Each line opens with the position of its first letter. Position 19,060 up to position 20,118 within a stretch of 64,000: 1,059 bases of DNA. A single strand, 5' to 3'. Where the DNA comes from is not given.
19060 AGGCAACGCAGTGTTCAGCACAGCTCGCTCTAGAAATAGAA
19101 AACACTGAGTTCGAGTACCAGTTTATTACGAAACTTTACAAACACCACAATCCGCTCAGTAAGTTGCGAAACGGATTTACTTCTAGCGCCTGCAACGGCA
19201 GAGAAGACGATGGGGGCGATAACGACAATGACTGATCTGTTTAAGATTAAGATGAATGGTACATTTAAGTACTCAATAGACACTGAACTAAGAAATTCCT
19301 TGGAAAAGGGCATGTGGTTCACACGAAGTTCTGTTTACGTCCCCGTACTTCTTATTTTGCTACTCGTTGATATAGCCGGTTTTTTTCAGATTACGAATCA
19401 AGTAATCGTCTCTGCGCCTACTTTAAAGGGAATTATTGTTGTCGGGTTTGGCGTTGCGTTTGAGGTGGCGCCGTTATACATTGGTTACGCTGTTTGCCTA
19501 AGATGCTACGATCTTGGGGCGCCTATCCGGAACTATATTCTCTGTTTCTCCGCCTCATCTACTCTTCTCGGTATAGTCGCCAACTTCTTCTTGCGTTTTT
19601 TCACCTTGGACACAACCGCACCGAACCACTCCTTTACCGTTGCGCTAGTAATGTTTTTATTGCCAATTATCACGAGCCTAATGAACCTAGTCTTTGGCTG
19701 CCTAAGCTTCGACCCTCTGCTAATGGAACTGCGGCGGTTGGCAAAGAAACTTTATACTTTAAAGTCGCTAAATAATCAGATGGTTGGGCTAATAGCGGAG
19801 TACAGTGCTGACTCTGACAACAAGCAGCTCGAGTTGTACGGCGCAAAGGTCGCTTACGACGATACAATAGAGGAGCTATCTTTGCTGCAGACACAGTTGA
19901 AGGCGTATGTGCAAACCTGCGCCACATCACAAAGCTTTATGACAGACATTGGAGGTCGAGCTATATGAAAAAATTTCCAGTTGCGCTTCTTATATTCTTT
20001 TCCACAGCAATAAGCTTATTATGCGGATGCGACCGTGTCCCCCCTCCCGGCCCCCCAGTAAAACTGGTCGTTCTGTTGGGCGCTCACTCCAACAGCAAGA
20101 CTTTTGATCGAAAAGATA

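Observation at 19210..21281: Membrane pair with stator-like logic: polytopic protein with intramembrane Asp/Glu plus a peptidoglycan-anchored lipoprotein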

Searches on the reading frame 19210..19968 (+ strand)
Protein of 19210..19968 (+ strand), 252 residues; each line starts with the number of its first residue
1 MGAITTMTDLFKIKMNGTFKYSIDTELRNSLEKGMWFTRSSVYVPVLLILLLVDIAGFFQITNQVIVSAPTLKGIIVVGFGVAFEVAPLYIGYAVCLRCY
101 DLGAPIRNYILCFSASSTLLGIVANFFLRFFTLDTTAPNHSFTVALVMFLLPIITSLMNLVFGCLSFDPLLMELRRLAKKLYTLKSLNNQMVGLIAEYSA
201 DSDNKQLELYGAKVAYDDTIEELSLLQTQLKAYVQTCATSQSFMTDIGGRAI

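Call 4: search_protein_families(library=pfam, proteins=[window:19210-19968:+], max_evalue=1)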
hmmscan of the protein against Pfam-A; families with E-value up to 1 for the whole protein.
window:19210-19968:+ (252 aa): 0 families

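Call 5: search_protein_families(library=padloc, proteins=[window:19210-19968:+], max_evalue=1)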
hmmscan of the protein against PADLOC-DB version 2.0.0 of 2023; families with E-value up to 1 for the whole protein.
window:19210-19968:+ (252 aa): 0 families

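Call 6: search_protein_families(library=phrogs, proteins=[window:19210-19968:+], max_evalue=1)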
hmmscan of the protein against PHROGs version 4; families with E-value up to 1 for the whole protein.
window:19210-19968:+ (252 aa): 0 families

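Call 7: search_protein_families(library=ncbifam, proteins=[window:19210-19968:+], max_evalue=1)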
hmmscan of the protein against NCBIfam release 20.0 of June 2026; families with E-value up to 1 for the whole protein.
window:19210-19968:+ (252 aa): 0 families

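Call 10: find_homologous_proteins(query=window:19210-19965:+)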
Query window:19210-19965:+ (252 aa): 7 proteins with E <= 0.001 among 512 candidates.
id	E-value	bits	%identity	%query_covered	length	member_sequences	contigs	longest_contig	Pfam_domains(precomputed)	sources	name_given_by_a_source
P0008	9.3e-159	544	100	100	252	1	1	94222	-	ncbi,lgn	-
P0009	5.4e-44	169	38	94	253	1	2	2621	-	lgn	-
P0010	2.0e-42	163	40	92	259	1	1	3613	-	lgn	-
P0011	7.9e-40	155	37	90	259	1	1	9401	-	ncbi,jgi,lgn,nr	ncbi:MAG: hypothetical protein LBM65_02080 [Oscillospiraceae bacterium]|jgi:hypothetical protein|nr:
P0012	1.2e-38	151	37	90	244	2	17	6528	-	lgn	-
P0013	7.4e-36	142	37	88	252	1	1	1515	-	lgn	-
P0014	9.4e-34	135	34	92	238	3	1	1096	-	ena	-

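Call 14: find_encoding_contigs(protein=P0011, flank=8000, max_places=3)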
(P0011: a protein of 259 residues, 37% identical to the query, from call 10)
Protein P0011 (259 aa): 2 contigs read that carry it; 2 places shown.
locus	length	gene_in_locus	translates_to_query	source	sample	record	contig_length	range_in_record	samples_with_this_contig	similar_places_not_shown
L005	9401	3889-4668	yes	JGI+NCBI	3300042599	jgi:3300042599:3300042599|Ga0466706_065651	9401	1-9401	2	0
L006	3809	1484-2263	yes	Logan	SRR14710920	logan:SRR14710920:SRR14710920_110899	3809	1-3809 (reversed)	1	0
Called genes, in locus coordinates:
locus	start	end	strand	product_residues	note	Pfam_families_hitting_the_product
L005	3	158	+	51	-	?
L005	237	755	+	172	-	-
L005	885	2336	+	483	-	-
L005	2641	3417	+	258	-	-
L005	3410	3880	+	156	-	-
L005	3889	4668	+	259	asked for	-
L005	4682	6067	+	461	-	PF00691:OmpA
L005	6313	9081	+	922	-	PF00133:tRNA-synt_1, PF01406:tRNA-synt_1e (faint), PF09334:tRNA-synt_1g, PF01921:tRNA-synt_1f (weak), PF09334:tRNA-synt_1g (weak), PF08264:Anticodon_1, PF06827:zf-FPG_IleRS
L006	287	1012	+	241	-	-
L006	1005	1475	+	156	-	-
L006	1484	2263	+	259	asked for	-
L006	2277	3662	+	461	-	PF00691:OmpA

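Call 15: find_encoding_contigs(protein=P0012, flank=8000, max_places=5)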
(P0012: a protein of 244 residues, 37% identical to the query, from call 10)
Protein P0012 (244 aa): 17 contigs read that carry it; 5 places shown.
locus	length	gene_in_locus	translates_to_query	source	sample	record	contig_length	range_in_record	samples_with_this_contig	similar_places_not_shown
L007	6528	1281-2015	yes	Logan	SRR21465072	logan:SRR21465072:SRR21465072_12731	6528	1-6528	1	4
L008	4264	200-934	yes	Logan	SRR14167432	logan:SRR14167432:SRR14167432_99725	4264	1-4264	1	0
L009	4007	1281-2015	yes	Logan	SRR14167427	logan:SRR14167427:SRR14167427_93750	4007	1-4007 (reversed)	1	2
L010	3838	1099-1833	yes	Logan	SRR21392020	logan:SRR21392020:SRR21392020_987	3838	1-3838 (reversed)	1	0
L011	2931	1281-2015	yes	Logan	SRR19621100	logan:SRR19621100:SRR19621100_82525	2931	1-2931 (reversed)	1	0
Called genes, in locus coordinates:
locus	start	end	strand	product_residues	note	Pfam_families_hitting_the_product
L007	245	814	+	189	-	-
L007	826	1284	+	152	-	-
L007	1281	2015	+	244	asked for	-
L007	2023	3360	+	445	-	-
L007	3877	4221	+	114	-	PF13560:HTH_31 (weak), PF12844:HTH_19 (weak), PF01381:HTH_3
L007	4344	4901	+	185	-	PF08281:Sigma70_r4_2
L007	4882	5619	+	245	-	PF14285:DUF4367 (weak)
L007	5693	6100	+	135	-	-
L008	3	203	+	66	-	?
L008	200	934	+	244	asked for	-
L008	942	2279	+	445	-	-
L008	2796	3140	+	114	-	PF13560:HTH_31 (weak), PF12844:HTH_19 (weak), PF01381:HTH_3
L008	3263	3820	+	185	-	PF08281:Sigma70_r4_2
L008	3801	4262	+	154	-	?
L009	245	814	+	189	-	-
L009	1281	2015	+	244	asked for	-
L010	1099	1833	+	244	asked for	-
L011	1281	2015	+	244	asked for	-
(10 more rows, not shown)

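Call 16: find_encoding_contigs(protein=P0010, flank=8000, max_places=3)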
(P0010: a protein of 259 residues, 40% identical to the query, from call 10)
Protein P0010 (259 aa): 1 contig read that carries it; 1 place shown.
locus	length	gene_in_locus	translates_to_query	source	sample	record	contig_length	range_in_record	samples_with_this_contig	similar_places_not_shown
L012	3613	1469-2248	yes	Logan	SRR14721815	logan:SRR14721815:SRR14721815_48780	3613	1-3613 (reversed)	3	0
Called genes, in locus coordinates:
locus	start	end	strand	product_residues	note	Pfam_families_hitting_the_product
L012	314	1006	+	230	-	-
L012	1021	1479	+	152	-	-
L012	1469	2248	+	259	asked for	-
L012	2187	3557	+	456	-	PF00691:OmpA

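Call 27: search_solved_structures(query=A1, max_evalue=10)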
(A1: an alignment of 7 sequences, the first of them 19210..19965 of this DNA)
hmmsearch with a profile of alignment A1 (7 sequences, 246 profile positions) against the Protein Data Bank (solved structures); distinct sequences matched with E-value up to 10: 8.
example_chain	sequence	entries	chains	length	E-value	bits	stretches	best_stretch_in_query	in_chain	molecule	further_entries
7vgy_A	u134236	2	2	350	0.0067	19.1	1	39-171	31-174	Melatonin receptor type 1A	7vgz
6me2_A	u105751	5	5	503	0.0069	19.1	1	39-171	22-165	chimera protein of Melatonin receptor type 1A and GlgA glycogen synthase | Fusion protein of Melatonin receptor type 1A and GlgA glycogen synthase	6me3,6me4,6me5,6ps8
7db6_D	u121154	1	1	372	0.0084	18.8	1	39-171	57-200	Melatonin receptor type 1A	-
7vh0_A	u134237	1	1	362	0.027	17.1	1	40-171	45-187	Melatonin receptor type 1B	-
6me7_A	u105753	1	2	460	0.064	15.9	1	40-171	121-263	Soluble cytochrome b562,Melatonin receptor type 1B,Rubredoxin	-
6me6_A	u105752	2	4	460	0.069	15.8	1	40-171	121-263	Soluble cytochrome b562,Melatonin receptor type 1B,Rubredoxin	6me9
6me8_A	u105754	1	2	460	0.085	15.5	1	40-171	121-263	Soluble cytochrome b562,Melatonin receptor type 1B,Rubredoxin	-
6xor_A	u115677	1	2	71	0.26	13.9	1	166-231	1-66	Protein swallow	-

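Call 43: find_related_loci(query=A1, collection=genome_contigs, flank=10000)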
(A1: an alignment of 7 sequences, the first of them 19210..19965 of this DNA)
Query A1 (252 aa) in genome_contigs; peptide patterns used: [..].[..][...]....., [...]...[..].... (x = any residue, [..] = any of these).
25 stretches matched a pattern; 8 encode a relative of the query (tblastn E <= 1e-3); 8 distinct loci.
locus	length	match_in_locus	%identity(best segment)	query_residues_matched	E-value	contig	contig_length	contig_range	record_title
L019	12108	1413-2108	37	7-220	1e-49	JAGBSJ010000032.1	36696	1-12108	MAG: Clostridia bacterium isolate RGIG9403 Yak_Cecum-1__c805239, whole genome shotgun sequence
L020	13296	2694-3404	38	4-236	5e-47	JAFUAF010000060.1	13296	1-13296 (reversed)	MAG: Bacillota bacterium isolate RGIG4310 Roe_deer_Duodenum-2__c1875, whole genome shotgun sequence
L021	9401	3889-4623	37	7-234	2e-45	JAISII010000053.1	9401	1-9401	MAG: Oscillospiraceae bacterium isolate Hm464_bin54 k119_2192352, whole genome shotgun sequence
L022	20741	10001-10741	35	7-240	2e-43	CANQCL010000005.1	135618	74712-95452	MAG: uncultured Clostridia bacterium isolate Lapin-001__bin67 genome assembly, contig: Lapin-001__NODE_152_length_135618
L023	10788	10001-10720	37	7-234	3e-43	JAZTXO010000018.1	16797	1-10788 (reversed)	MAG: Eubacteriales bacterium isolate T1900045329_YK20190018.MAGScoT_cleanbin_000029 SGB_6500_k141_2181290, whole genome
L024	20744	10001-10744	36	6-249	4e-43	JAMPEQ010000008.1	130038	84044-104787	MAG: Bacteroides sp. isolate NALB_7823_8 Scaffold_#8__SCF_008___130038_bp, whole genome shotgun sequence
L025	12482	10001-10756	36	3-240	9e-46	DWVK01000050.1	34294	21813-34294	MAG TPA_asm: Candidatus Mediterraneibacter caccogallinarum isolate ChiHcolR18-251 ChiHcolR18__C115062_L34294_SAMN0801002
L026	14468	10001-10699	35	6-238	4e-32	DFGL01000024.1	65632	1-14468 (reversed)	MAG TPA_asm: Ruminococcaceae bacterium UBA3751 UBA3751_contig_25103, whole genome shotgun sequence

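Call 44: find_related_loci(query=A1, collection=viral_contigs, flank=10000)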
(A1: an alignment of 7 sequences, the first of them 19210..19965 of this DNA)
Query A1 (252 aa) in viral_contigs; peptide patterns used: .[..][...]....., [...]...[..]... (x = any residue, [..] = any of these).
43 stretches matched a pattern, but none encodes a relative of the query by tblastn (E <= 1e-3).

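Call 56: predict_structure(alignment_id=A1)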
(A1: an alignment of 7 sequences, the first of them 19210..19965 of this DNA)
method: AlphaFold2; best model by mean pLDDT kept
length: 252 residues; sequences in the alignment: 7
mean_pLDDT: 63.9   pTM: 0.49
mean pLDDT of the five models: 63.9, 62.3, 58.8, 56.8, 55.1
residues with pLDDT >= 90: 0; 70-90: 92; 50-70: 122; < 50: 38
segments of 3 or more residues with pLDDT < 50: 1-25, 241-252
pLDDT, mean of each block of 10 residues (from residue 1): 30 30 46 57 71 73 70 79 82 75 75 84 77 59 67 77 69 63 65 62 62 67 64 57 42 31
secondary structure, 60 per line:
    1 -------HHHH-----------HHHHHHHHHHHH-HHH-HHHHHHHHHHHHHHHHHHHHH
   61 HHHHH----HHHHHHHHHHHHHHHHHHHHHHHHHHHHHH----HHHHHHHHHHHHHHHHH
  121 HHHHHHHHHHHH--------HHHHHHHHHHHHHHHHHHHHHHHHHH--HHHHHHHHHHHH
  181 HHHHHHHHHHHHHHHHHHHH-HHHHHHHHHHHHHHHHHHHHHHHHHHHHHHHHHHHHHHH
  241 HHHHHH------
elements in order: H8-11 H23-34 H40-65 H70-99 H104-132 H141-166 H169-200 H202-246

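Call 70: search_protein_families(library=padloc, proteins=[L024:12136-15144:+, L024:15177-17216:+, L022:14045-17332:+, L022:12370-13404:-, L026:4832-7609:+, L026:7614-8546:+, L019:3751-4743:+, L019:5080-6900:+], max_evalue=0.00001)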
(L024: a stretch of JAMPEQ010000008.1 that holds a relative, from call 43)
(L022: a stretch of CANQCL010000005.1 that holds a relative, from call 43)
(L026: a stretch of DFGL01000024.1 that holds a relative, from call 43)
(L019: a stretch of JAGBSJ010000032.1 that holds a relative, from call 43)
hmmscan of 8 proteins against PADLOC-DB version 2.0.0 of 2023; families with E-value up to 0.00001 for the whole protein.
L024:12136-15144:+ (1003 aa): 1 family
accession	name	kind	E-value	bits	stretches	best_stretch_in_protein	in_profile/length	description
PDLC01990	CARF_m8--CARF_Beta-galactosidase_LolE_TM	-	1.8e-09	33.5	0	279-447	312-474/1791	-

L024:15177-17216:+ (680 aa): 0 families

L022:14045-17332:+ (1096 aa): 0 families

L022:12370-13404:- (345 aa): 4 families
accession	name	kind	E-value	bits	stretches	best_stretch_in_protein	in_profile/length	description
PDLC04344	PDC-M03A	-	5.9e-12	43.7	1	233-275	152-192/305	-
PDLC04340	PDC-M03A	-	7.7e-12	43.3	1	128-275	11-171/280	-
PDLC04342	PDC-M03A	-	3.3e-11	41.3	1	234-276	154-195/299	-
PDLC04345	PDC-M03A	-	4.5e-08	30.7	1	233-275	150-193/302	-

L026:4832-7609:+ (926 aa): 0 families

L026:7614-8546:+ (311 aa): 0 families

L019:3751-4743:+ (331 aa): 0 families

L019:5080-6900:+ (607 aa): 95 families (the best 25 are shown)
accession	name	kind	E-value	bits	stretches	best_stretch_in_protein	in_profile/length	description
PDLC02979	AriA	-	3.8e-62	209.2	1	1-364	1-370/373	-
PDLC02358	Old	-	1.2e-25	88.4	2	1-115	2-112/578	Old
PDLC00086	GajA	-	1.2e-20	71.9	2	279-599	265-568/600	AAA ATPase domain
PDLC00094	GajA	-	5.4e-19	66.1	2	289-396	264-371/569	AAA ATPase domain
PDLC00099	GajA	-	1.4e-18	65.2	2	237-390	220-367/626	AAA ATPase domain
PDLC00070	GajA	-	2.6e-18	64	2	225-440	195-409/596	AAA ATPase domain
PDLC00062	GajA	-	5e-18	62.9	2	289-398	266-375/639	AAA ATPase domain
PDLC02335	AbiLi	-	7.3e-18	62.7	1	3-366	50-240/326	AbiLi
PDLC02980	AriA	-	1.4e-17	62.6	2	235-365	187-301/304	-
PDLC00067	GajA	-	2.6e-17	60.6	2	226-385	197-364/604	AAA ATPase domain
PDLC00066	GajA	-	6.4e-17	59.3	2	296-560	252-493/567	AAA ATPase domain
PDLC04168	GajA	-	2.3e-16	57.6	1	1-51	1-52/570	-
PDLC00278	PtuA1|PtuA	-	3.6e-16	57.5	2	1-49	1-49/436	AAA ATPase domain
PDLC00090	GajA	-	4.5e-16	56.7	2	1-51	1-52/659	AAA ATPase domain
PDLC00065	GajA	-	4.6e-16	56.7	1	1-393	1-413/670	AAA ATPase domain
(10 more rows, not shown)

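Call 71: search_protein_families(library=pfam, proteins=[L024:12136-15144:+, L024:15177-17216:+, L022:14045-17332:+, L022:12370-13404:-, L026:4832-7609:+, L026:7614-8546:+, L019:3751-4743:+, L019:5080-6900:+, L024:7745-8857:+, L022:7499-8617:+], max_evalue=0.0001)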
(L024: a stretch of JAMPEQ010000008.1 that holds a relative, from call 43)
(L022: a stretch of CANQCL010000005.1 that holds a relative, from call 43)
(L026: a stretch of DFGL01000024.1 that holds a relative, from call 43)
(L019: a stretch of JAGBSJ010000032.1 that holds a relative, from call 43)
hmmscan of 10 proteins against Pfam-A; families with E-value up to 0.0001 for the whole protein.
L024:12136-15144:+ (1003 aa): 5 families
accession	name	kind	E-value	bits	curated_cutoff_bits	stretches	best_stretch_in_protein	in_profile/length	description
PF02836.23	Glyco_hydro_2_C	-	3.5e-87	292.8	21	1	313-605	1-301/302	Glycosyl hydrolases family 2, TIM barrel domain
PF02929.23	Bgal_small_N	-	2.7e-56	191.5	25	1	724-996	4-246/248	Beta galactosidase small chain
PF02837.24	Glyco_hydro_2_N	-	9.4e-32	110.7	28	1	54-210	4-165/169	Glycosyl hydrolases family 2, sugar binding domain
PF00703.27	Glyco_hydro_2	-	1.3e-09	39.2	23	1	217-311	2-109/109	Glycosyl hydrolases family 2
PF22666.2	Glyco_hydro_2_N2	-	6.8e-07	29.9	27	1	121-181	51-114/167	Glycosyl hydrolase 2 galactose-binding domain-like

L024:15177-17216:+ (680 aa): 1 family
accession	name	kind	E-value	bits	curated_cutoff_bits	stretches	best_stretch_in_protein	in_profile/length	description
PF16477.11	DUF5054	-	2.5e-77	261.1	37.6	1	262-551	2-288/291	Domain of unknown function (DUF5054)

L022:14045-17332:+ (1096 aa): 4 families
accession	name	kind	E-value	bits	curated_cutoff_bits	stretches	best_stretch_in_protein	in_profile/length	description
PF24547.1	DUF7601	-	5.2e-60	201.6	27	2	887-995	1-116/116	Domain of unknown function (DUF7601)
PF12892.13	FctA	-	1.7e-20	74.4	22.1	1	766-885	2-120/120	Spy0128-like isopeptide containing domain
PF19407.5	DUF5979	-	2.7e-18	66.9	25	2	650-756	1-103/104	Domain of unknown function (DUF5979)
PF05738.19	Cna_B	-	7.8e-12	45.9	22.3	1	552-642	3-87/87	Cna protein B-type domain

L022:12370-13404:- (345 aa): 1 family
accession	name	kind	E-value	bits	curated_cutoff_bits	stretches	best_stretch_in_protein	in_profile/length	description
PF07804.18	HipA_C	-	9.9e-08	32.3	30.5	1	163-278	38-166/213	HipA-like C-terminal domain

L026:4832-7609:+ (926 aa): 1 family
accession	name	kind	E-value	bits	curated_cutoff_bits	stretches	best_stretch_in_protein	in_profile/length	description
PF02687.27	FtsX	-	4.2e-30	104.7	25.5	2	268-383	2-120/120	FtsX-like permease C-terminal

L026:7614-8546:+ (311 aa): 2 families
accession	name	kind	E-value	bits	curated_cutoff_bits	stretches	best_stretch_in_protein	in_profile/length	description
PF10633.15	NPCBM_assoc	-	4.2e-08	33.7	24.4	0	52-126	2-73/78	NPCBM-associated, NEW3 domain of alpha-galactosidase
PF07705.17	CARDB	-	2e-07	31.6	22.7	0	36-131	1-86/101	CARDB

L019:3751-4743:+ (331 aa): 0 families

L019:5080-6900:+ (607 aa): 6 families
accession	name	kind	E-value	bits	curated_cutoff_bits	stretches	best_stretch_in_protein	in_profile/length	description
PF13175.12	AAA_15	-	2.6e-73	248.3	32.1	1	1-366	1-373/374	AAA ATPase domain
PF13304.12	AAA_21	-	6.1e-17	63.1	27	2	227-366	179-302/304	AAA domain, putative AbiEii toxin, Type IV TA system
PF11398.14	DUF2813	-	2.4e-10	40.8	21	1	1-51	1-50/372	Protein of unknown function (DUF2813)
PF13476.12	AAA_23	-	1.3e-06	29.7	27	1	5-261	1-191/201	AAA domain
PF13555.12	AAA_29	-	1.9e-05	24.8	27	1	14-49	12-48/61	P-loop containing region of AAA domain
PF02463.25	SMC_N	-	2.9e-05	24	40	1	3-48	2-49/220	RecF/RecN/SMC N terminal domain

L024:7745-8857:+ (371 aa): 5 families
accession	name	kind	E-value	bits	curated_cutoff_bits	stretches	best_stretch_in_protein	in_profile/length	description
PF13614.12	AAA_31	-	1.4e-15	58.1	27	1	5-165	4-162/177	AAA domain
PF01656.29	CbiA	-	5.4e-10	39.7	25.4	1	6-188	2-91/125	CobQ/CobB/MinD/ParA nucleotide binding domain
PF06564.18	CBP_BcsQ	-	6.3e-06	26.3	21.3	1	4-157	3-152/234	Cellulose biosynthesis protein BcsQ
PF10609.15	ParA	-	4.5e-05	23.4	27.1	1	5-44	6-45/246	NUBPL iron-transfer P-loop NTPase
PF02374.21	ArsA_ATPase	-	4.9e-05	23.1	24.3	0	6-89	4-85/305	Anion-transporting ATPase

L022:7499-8617:+ (373 aa): 5 families
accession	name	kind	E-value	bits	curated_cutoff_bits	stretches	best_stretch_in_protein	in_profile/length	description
PF00702.32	Hydrolase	-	3e-15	57.6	26.4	1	155-329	2-183/191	haloacid dehalogenase-like hydrolase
PF13419.12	HAD_2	-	3.4e-12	47.3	23.8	1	157-329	1-164/178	Haloacid dehalogenase-like hydrolase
PF12710.13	HAD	-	6.2e-12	46.8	27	1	157-329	1-184/189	haloacid dehalogenase-like hydrolase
PF05822.18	UMPH-1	-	1.4e-07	31.8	23.7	1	194-329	50-191/246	Pyrimidine 5'-nucleotidase (UMPH-1)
PF08282.18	Hydrolase_3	-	3.3e-05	24.2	20.9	0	234-287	17-63/255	haloacid dehalogenase-like hydrolase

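Call 76: find_homologous_proteins(query=A7, max_evalue=0.001)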
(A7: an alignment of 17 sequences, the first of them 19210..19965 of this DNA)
Query A7 (17 sequences) (252 aa, profile of the alignment): 16 proteins with E <= 0.001 among 8000 candidates.
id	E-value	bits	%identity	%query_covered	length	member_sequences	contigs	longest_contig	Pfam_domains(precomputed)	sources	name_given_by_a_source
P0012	2.2e-97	343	37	90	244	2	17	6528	-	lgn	-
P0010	3.0e-95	336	40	92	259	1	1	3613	-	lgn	-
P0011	4.3e-93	329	37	90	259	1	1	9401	-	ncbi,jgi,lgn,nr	ncbi:MAG: hypothetical protein LBM65_02080 [Oscillospiraceae bacterium]|jgi:hypothetical protein|nr:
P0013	9.9e-87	308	37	88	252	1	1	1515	-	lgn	-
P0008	3.3e-83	297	100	100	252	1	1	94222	-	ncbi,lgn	-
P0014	9.6e-83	295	34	92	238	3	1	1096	-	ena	-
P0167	5.9e-54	201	19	87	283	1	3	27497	-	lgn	-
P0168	1.1e-52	197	22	29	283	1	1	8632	-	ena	-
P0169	2.7e-44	169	24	37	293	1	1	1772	-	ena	-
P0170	1.5e-43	167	21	46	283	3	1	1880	-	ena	-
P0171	1.5e-43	167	30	25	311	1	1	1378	-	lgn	-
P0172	6.3e-40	155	17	73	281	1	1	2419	-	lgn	-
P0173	6.7e-37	145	-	-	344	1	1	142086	-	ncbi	-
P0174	8.6e-36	141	22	37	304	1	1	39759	-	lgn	-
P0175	2.5e-30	124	-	-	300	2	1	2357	-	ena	-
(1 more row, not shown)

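Call 77: find_encoding_contigs(protein=P0173, flank=10000, max_places=2)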
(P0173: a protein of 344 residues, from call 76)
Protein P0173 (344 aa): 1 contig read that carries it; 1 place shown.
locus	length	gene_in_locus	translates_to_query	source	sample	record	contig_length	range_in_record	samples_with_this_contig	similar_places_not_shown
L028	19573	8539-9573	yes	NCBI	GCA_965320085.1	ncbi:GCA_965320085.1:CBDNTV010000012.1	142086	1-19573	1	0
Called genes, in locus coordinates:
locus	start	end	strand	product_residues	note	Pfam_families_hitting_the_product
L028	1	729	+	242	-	?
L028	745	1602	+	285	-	PF00398:RrnaAD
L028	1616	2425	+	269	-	PF19623:DUF6128 (faint)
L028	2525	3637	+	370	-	PF08668:HDOD (weak), PF13487:HD_5, PF01966:HD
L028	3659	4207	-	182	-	PF13302:Acetyltransf_3, PF13420:Acetyltransf_4 (weak), PF00583:Acetyltransf_1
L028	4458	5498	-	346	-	PF09992:NAGPA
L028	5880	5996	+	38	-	-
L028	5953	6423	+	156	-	PF00383:dCMP_cyt_deam_1, PF14437:MafB19-deam, PF14439:Bd3614-deam (weak)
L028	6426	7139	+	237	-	PF00149:Metallophos, PF06874:FBPase_2 (faint), PF12850:Metallophos_2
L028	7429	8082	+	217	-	-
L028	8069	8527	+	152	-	-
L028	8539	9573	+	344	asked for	-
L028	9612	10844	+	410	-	PF00691:OmpA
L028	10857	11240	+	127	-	-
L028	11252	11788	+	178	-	PF15636:Tox-GHH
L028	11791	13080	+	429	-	PF10412:TrwB_AAD_bind, PF02534:T4SS-DNA_transf, PF12696:TraG-D_C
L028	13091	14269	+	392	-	-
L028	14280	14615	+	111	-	-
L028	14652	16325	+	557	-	-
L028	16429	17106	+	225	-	PF13672:PP2C_2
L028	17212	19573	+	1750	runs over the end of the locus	PF00069:Pkinase, PF13424:TPR_12, PF13374:TPR_10, PF13424:TPR_12, PF24885:TPR_NPHP3, PF13424:TPR_12, PF13424:TPR_12, PF24885:TPR_NPHP3, +16 more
